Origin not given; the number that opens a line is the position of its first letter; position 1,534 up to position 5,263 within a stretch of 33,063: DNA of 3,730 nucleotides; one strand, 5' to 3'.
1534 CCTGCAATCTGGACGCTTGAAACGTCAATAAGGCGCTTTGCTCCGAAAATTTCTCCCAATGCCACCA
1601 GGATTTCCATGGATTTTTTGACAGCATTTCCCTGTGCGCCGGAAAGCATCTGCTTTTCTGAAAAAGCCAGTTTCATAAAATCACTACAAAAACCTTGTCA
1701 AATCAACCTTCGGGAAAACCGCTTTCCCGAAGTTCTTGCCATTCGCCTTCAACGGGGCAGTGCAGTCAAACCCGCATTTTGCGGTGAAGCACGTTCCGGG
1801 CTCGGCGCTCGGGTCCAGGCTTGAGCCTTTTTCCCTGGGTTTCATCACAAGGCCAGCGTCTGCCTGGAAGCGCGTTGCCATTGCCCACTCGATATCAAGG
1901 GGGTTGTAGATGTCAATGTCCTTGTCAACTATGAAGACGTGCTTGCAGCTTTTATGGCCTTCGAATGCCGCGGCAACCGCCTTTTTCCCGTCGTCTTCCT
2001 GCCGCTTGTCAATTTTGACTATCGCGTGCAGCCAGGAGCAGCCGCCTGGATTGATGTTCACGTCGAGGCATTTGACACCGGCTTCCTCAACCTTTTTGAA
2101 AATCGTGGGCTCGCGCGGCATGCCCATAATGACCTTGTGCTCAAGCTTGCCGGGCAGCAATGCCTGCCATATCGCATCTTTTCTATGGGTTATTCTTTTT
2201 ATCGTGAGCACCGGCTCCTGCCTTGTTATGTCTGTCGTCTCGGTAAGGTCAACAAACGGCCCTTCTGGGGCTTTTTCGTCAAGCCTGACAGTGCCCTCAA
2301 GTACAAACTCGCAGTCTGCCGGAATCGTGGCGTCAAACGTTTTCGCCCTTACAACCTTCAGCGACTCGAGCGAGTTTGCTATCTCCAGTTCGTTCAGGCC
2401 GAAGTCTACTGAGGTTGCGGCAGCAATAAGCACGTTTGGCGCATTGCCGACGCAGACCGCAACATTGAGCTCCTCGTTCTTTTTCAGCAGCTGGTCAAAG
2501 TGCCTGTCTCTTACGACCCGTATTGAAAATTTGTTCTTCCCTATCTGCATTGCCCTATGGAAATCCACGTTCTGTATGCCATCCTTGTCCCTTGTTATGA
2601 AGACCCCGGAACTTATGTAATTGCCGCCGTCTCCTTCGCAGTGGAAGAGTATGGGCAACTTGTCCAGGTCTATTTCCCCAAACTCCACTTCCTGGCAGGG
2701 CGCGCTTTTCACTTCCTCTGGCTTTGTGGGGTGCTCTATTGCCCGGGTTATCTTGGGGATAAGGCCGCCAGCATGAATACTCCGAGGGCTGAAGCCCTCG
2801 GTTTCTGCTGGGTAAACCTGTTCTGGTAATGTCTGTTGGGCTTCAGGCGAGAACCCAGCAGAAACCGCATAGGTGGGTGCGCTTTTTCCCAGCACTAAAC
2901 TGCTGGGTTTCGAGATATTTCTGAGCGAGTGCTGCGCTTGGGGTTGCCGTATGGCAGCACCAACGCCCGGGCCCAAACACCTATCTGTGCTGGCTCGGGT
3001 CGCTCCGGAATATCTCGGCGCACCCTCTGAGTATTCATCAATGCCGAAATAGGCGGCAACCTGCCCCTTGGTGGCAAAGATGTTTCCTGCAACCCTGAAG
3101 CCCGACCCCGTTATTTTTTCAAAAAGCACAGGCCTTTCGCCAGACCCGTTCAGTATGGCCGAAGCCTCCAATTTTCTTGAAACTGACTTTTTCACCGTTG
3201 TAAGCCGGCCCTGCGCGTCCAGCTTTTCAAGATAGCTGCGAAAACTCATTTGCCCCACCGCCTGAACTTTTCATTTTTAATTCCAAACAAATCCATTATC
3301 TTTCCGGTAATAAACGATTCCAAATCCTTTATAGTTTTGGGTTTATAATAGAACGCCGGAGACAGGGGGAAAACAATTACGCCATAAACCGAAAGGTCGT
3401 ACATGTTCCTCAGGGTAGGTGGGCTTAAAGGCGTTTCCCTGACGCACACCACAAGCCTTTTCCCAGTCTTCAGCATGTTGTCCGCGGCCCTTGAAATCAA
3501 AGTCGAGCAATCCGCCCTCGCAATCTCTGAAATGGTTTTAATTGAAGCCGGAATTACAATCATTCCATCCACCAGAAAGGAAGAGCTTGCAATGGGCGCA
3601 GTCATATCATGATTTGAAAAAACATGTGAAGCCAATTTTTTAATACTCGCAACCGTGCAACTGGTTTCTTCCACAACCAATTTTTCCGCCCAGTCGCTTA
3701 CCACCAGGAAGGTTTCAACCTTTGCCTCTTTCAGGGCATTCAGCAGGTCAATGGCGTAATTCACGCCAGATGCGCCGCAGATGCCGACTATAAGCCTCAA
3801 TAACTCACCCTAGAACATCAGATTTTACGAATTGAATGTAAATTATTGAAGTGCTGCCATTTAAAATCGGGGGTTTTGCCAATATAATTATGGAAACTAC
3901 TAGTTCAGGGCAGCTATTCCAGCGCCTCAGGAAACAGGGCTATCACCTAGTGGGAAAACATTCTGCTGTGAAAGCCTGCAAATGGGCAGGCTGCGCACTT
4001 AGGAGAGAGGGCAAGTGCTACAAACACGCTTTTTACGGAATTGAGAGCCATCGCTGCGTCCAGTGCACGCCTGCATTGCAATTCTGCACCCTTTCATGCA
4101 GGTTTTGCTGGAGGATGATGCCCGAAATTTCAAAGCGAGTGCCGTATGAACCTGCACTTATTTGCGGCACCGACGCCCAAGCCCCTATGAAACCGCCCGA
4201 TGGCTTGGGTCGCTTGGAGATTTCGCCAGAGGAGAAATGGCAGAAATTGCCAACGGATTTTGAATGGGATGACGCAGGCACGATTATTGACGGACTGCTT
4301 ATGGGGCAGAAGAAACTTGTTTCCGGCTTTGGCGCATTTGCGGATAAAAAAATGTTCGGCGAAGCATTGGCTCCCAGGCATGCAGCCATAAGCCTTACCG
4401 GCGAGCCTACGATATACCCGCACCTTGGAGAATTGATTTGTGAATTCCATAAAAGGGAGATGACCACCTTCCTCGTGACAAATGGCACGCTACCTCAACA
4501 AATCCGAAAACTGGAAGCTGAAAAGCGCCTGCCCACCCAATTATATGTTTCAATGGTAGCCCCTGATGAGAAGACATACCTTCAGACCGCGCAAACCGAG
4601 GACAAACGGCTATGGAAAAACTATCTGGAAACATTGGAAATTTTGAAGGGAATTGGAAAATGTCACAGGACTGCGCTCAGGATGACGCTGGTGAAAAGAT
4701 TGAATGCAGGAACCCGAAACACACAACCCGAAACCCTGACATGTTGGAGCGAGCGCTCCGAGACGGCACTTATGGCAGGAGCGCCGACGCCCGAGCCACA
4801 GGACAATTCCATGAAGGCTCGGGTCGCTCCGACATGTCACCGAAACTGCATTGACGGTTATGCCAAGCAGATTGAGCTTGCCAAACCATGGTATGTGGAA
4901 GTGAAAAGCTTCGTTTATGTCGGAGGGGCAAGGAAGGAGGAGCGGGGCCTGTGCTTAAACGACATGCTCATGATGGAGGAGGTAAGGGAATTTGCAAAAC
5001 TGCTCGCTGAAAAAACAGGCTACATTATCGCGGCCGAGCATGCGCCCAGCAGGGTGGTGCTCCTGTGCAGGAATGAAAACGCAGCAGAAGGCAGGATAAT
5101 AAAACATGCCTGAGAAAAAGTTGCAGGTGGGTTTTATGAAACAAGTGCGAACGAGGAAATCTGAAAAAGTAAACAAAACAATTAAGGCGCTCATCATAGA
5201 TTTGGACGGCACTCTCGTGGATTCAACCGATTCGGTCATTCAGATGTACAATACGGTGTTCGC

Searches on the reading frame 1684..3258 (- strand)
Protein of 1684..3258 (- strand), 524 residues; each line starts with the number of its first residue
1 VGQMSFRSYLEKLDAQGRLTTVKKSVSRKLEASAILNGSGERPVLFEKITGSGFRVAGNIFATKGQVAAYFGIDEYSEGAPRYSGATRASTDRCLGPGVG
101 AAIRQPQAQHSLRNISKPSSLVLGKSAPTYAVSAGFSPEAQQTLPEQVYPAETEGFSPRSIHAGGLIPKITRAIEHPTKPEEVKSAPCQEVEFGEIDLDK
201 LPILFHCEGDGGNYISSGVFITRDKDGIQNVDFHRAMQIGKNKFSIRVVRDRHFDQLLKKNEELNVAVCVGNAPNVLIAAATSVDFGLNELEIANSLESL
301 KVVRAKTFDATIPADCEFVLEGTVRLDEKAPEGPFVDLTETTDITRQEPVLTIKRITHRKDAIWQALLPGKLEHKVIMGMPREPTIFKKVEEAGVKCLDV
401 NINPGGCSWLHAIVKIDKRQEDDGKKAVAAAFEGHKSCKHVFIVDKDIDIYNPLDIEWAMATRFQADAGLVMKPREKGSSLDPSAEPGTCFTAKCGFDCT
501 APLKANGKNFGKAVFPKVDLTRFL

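Call 75: search_protein_families(library=pfam, proteins=[window:1684-3258:-])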
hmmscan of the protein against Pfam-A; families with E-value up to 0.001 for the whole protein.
window:1684-3258:- (524 aa): 3 families
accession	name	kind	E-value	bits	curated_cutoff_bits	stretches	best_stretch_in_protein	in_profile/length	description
PF01977.22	UbiD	-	1.5e-54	184.8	23.3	1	183-371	3-205/206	3-octaprenyl-4-hydroxybenzoate carboxy-lyase Rift-related domain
PF20696.2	UbiD_C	-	1.9e-27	96.2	24.2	1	376-499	2-127/127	3-octaprenyl-4-hydroxybenzoate carboxy-lyase C-terminal domain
PF20695.2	UbiD_N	-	2.2e-13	50.5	24.3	1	10-77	1-69/78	3-octaprenyl-4-hydroxybenzoate carboxy-lyase N-terminal domain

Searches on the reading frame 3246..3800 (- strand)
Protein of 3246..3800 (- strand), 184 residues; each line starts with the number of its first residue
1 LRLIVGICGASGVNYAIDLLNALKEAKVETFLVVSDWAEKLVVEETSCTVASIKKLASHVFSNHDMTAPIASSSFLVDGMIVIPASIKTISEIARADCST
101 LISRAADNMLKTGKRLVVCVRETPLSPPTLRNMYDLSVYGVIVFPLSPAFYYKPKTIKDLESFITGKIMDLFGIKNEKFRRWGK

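Call 75: search_protein_families(library=pfam, proteins=[window:3246-3800:-])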
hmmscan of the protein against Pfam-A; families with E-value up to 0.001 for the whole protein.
window:3246-3800:- (184 aa): 1 family
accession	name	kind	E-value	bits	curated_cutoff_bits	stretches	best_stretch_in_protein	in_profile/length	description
PF02441.25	Flavoprotein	-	1.1e-36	126.4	22.7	1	1-171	1-161/162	Flavoprotein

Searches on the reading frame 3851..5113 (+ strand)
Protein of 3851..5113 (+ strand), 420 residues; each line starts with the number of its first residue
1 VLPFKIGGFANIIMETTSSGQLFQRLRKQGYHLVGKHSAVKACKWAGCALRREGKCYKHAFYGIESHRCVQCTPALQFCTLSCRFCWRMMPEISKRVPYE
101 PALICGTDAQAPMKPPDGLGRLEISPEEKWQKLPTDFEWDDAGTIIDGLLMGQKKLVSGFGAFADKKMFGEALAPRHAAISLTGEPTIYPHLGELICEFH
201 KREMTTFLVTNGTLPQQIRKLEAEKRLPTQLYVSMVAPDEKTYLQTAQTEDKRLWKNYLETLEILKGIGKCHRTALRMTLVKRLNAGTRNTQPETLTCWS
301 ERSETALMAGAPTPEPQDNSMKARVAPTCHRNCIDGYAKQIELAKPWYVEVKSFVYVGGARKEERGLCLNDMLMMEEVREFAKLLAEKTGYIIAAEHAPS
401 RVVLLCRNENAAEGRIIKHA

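Call 75: search_protein_families(library=pfam, proteins=[window:3851-5113:+])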
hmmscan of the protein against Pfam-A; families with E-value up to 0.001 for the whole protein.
window:3851-5113:+ (420 aa): 2 families
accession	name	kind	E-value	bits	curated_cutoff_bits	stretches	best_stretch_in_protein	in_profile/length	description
PF08608.17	Wyosine_form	-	4.9e-15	56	22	1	344-405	2-61/63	Wyosine base formation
PF04055.27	Radical_SAM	-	3.7e-11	43.9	29.5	1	177-285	47-155/166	Radical SAM superfamily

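Call 76: search_solved_structures(query=window:3851-5113:+, show_alignments=1)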
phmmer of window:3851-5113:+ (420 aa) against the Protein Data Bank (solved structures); distinct sequences matched with E-value up to 0.001: 3.
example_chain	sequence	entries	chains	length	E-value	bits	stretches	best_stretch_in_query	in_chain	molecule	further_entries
2yx0_A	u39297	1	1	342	2.3e-68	234.3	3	137-285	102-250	radical sam enzyme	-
6djt_A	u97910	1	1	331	2.7e-53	184.6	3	138-285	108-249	S-adenosyl-L-methionine-dependent tRNA 4-demethylwyosine synthase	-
2z2u_A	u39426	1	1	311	2.9e-53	184.5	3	138-285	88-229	UPF0026 protein MJ0257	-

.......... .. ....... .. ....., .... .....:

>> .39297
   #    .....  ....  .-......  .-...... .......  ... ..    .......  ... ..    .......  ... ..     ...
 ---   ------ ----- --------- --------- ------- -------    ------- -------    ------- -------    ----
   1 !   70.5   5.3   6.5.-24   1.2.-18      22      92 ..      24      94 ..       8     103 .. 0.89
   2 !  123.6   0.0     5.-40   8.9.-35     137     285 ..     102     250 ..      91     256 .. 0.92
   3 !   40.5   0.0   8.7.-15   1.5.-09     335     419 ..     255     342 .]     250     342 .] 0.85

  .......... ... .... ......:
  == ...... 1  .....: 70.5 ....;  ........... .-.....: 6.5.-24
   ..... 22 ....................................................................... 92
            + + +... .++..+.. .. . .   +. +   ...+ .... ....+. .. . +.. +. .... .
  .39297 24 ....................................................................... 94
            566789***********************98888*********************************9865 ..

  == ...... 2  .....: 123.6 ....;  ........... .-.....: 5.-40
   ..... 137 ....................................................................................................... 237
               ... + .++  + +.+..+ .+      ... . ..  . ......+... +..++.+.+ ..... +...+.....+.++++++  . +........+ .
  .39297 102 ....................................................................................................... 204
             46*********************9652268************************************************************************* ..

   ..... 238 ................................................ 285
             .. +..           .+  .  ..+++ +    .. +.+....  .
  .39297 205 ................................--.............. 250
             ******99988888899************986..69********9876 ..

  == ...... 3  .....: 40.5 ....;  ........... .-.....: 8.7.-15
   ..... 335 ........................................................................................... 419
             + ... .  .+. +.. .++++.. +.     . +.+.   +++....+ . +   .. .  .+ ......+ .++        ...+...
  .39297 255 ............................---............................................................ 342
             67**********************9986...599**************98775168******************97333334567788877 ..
